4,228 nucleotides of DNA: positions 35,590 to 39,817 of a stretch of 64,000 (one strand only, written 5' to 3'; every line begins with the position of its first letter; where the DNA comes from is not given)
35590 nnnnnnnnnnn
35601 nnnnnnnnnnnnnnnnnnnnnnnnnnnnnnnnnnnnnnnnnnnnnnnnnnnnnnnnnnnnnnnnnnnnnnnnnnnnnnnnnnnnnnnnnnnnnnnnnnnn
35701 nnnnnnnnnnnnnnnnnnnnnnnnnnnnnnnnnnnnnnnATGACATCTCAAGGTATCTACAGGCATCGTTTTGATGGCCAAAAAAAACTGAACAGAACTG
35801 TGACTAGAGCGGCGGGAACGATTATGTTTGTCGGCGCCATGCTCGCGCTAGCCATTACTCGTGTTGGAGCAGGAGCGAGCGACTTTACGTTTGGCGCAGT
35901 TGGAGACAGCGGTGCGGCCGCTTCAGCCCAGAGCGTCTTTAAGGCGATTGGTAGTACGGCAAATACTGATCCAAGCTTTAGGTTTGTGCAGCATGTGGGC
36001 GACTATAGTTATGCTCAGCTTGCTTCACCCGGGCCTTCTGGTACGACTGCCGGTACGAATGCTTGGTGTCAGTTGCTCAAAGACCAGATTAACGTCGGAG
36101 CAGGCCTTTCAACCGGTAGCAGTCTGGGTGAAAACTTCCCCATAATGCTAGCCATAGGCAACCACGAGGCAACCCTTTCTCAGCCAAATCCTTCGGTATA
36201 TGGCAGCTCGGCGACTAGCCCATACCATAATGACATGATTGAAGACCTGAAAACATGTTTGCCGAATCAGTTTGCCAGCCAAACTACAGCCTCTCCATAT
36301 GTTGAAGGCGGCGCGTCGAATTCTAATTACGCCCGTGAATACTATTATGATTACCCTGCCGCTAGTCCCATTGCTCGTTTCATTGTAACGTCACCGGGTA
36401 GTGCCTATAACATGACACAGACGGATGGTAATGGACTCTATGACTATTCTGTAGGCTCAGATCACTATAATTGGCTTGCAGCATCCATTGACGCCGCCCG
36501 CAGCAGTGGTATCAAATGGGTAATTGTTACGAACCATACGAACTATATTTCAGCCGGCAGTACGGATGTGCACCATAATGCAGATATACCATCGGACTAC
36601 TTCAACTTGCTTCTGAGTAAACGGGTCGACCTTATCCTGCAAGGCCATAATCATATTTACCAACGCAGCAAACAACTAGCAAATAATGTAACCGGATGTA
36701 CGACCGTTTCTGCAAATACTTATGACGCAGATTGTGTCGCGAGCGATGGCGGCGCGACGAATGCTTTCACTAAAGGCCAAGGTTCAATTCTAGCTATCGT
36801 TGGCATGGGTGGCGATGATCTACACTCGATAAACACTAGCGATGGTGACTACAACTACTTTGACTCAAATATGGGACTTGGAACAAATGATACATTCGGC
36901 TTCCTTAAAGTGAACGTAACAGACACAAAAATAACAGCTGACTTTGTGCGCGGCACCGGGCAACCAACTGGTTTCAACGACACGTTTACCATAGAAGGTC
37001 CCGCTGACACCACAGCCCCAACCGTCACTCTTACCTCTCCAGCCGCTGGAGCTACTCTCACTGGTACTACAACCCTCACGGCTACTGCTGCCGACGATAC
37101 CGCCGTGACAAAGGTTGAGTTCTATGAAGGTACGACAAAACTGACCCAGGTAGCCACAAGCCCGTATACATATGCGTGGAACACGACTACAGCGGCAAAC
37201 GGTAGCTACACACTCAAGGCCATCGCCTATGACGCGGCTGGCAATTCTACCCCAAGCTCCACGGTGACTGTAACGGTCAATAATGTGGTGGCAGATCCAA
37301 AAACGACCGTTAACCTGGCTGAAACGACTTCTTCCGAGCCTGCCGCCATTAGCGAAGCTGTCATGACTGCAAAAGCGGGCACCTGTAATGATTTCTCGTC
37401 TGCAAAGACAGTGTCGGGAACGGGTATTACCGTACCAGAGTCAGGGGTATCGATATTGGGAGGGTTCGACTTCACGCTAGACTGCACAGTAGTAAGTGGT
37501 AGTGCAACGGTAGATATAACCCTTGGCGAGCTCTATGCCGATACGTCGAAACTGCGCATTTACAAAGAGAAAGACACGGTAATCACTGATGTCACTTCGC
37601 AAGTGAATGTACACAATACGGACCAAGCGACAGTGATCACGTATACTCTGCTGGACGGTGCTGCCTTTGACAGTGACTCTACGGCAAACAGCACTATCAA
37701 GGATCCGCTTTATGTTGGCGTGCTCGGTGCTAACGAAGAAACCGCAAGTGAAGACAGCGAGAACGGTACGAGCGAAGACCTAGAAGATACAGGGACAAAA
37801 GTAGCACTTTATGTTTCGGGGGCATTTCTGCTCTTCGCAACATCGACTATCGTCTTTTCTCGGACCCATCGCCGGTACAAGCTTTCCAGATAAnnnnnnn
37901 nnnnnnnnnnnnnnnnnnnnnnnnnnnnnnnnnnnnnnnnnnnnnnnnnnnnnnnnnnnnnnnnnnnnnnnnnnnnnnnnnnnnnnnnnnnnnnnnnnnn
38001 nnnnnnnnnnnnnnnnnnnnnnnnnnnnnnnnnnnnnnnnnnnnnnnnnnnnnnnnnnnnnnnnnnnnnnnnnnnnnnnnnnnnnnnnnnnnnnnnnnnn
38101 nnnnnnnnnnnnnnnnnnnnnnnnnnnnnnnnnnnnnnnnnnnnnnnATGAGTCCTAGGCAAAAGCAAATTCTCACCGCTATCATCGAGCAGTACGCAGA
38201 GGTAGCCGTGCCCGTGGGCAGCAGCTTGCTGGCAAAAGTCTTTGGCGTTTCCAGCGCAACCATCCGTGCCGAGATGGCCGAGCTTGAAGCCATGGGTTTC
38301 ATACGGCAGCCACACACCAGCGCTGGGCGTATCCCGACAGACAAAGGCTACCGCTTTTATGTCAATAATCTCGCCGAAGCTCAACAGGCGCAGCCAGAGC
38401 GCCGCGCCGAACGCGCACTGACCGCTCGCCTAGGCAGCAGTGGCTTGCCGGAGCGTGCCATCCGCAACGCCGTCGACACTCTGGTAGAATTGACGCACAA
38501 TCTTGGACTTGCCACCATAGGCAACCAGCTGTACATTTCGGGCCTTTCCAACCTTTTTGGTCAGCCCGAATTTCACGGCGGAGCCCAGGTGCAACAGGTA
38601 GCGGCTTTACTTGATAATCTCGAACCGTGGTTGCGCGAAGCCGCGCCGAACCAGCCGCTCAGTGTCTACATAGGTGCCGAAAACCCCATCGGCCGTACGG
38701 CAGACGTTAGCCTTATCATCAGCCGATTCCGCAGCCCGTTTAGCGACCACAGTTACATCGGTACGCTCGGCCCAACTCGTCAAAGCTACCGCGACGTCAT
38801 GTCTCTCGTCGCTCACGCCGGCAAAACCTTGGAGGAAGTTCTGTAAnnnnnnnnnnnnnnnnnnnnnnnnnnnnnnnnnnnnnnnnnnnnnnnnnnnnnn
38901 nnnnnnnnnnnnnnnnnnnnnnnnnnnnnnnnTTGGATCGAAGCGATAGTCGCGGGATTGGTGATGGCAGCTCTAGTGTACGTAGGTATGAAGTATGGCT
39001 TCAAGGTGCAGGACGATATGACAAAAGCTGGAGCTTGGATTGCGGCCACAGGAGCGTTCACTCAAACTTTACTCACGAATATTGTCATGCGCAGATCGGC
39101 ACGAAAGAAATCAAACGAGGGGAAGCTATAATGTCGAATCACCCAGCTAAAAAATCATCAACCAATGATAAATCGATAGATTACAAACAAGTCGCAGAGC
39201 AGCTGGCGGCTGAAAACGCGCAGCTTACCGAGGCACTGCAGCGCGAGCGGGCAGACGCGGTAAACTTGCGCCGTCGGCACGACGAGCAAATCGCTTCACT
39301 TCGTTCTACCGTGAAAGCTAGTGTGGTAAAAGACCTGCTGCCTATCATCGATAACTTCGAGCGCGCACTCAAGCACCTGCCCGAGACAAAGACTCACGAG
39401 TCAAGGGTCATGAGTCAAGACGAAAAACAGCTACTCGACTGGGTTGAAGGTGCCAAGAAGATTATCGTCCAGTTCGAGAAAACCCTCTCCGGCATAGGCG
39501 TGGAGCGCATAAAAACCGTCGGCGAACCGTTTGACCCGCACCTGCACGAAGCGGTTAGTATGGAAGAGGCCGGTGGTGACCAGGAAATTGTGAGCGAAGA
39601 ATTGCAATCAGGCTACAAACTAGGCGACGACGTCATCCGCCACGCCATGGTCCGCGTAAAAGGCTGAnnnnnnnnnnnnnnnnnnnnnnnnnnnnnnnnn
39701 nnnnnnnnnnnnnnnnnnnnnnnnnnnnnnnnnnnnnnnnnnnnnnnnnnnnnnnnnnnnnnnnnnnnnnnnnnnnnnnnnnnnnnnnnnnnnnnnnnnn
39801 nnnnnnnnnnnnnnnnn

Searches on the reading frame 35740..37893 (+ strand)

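Call 4: search_protein_families(library=pfam, proteins=[window:35740-37893:+], max_evalue=0.01)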
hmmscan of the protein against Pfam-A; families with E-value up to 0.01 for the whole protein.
window:35740-37893:+ (717 aa): 3 families
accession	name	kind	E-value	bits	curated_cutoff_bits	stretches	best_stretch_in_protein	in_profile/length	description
PF17957.7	Big_7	-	2.2e-20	73.5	24.1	1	427-494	1-70/70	Bacterial Ig domain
PF00149.33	Metallophos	-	1.1e-06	29.7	21.5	1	52-307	4-191/191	Calcineurin-like phosphoesterase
PF19077.6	Big_13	-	0.0005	21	27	1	445-513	32-100/102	Bacterial Ig-like domain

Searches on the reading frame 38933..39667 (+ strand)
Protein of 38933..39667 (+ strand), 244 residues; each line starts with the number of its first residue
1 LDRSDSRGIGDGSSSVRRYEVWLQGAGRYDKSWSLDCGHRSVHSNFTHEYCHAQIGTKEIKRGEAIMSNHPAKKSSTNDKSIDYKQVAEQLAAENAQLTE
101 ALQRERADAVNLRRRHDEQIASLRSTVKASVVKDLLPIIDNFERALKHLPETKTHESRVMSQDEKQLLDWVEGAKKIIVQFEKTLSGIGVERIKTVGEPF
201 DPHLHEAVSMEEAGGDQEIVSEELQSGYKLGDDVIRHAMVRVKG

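Call 4: search_protein_families(library=pfam, proteins=[window:38933-39667:+], max_evalue=0.01)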
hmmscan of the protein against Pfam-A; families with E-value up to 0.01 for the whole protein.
window:38933-39667:+ (244 aa): 3 families
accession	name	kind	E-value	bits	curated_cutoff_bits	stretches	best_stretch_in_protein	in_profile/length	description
PF01025.24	GrpE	-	8.2e-39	133.4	25.8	1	75-242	7-163/165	GrpE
PF24525.1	TTC3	-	0.0024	17.7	27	1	62-184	98-219/250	TTC3, helical domain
PF25481.1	Nucleoprot-TPR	-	0.0086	16.5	27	1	85-129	14-58/80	Nucleoprotein TPR-like domain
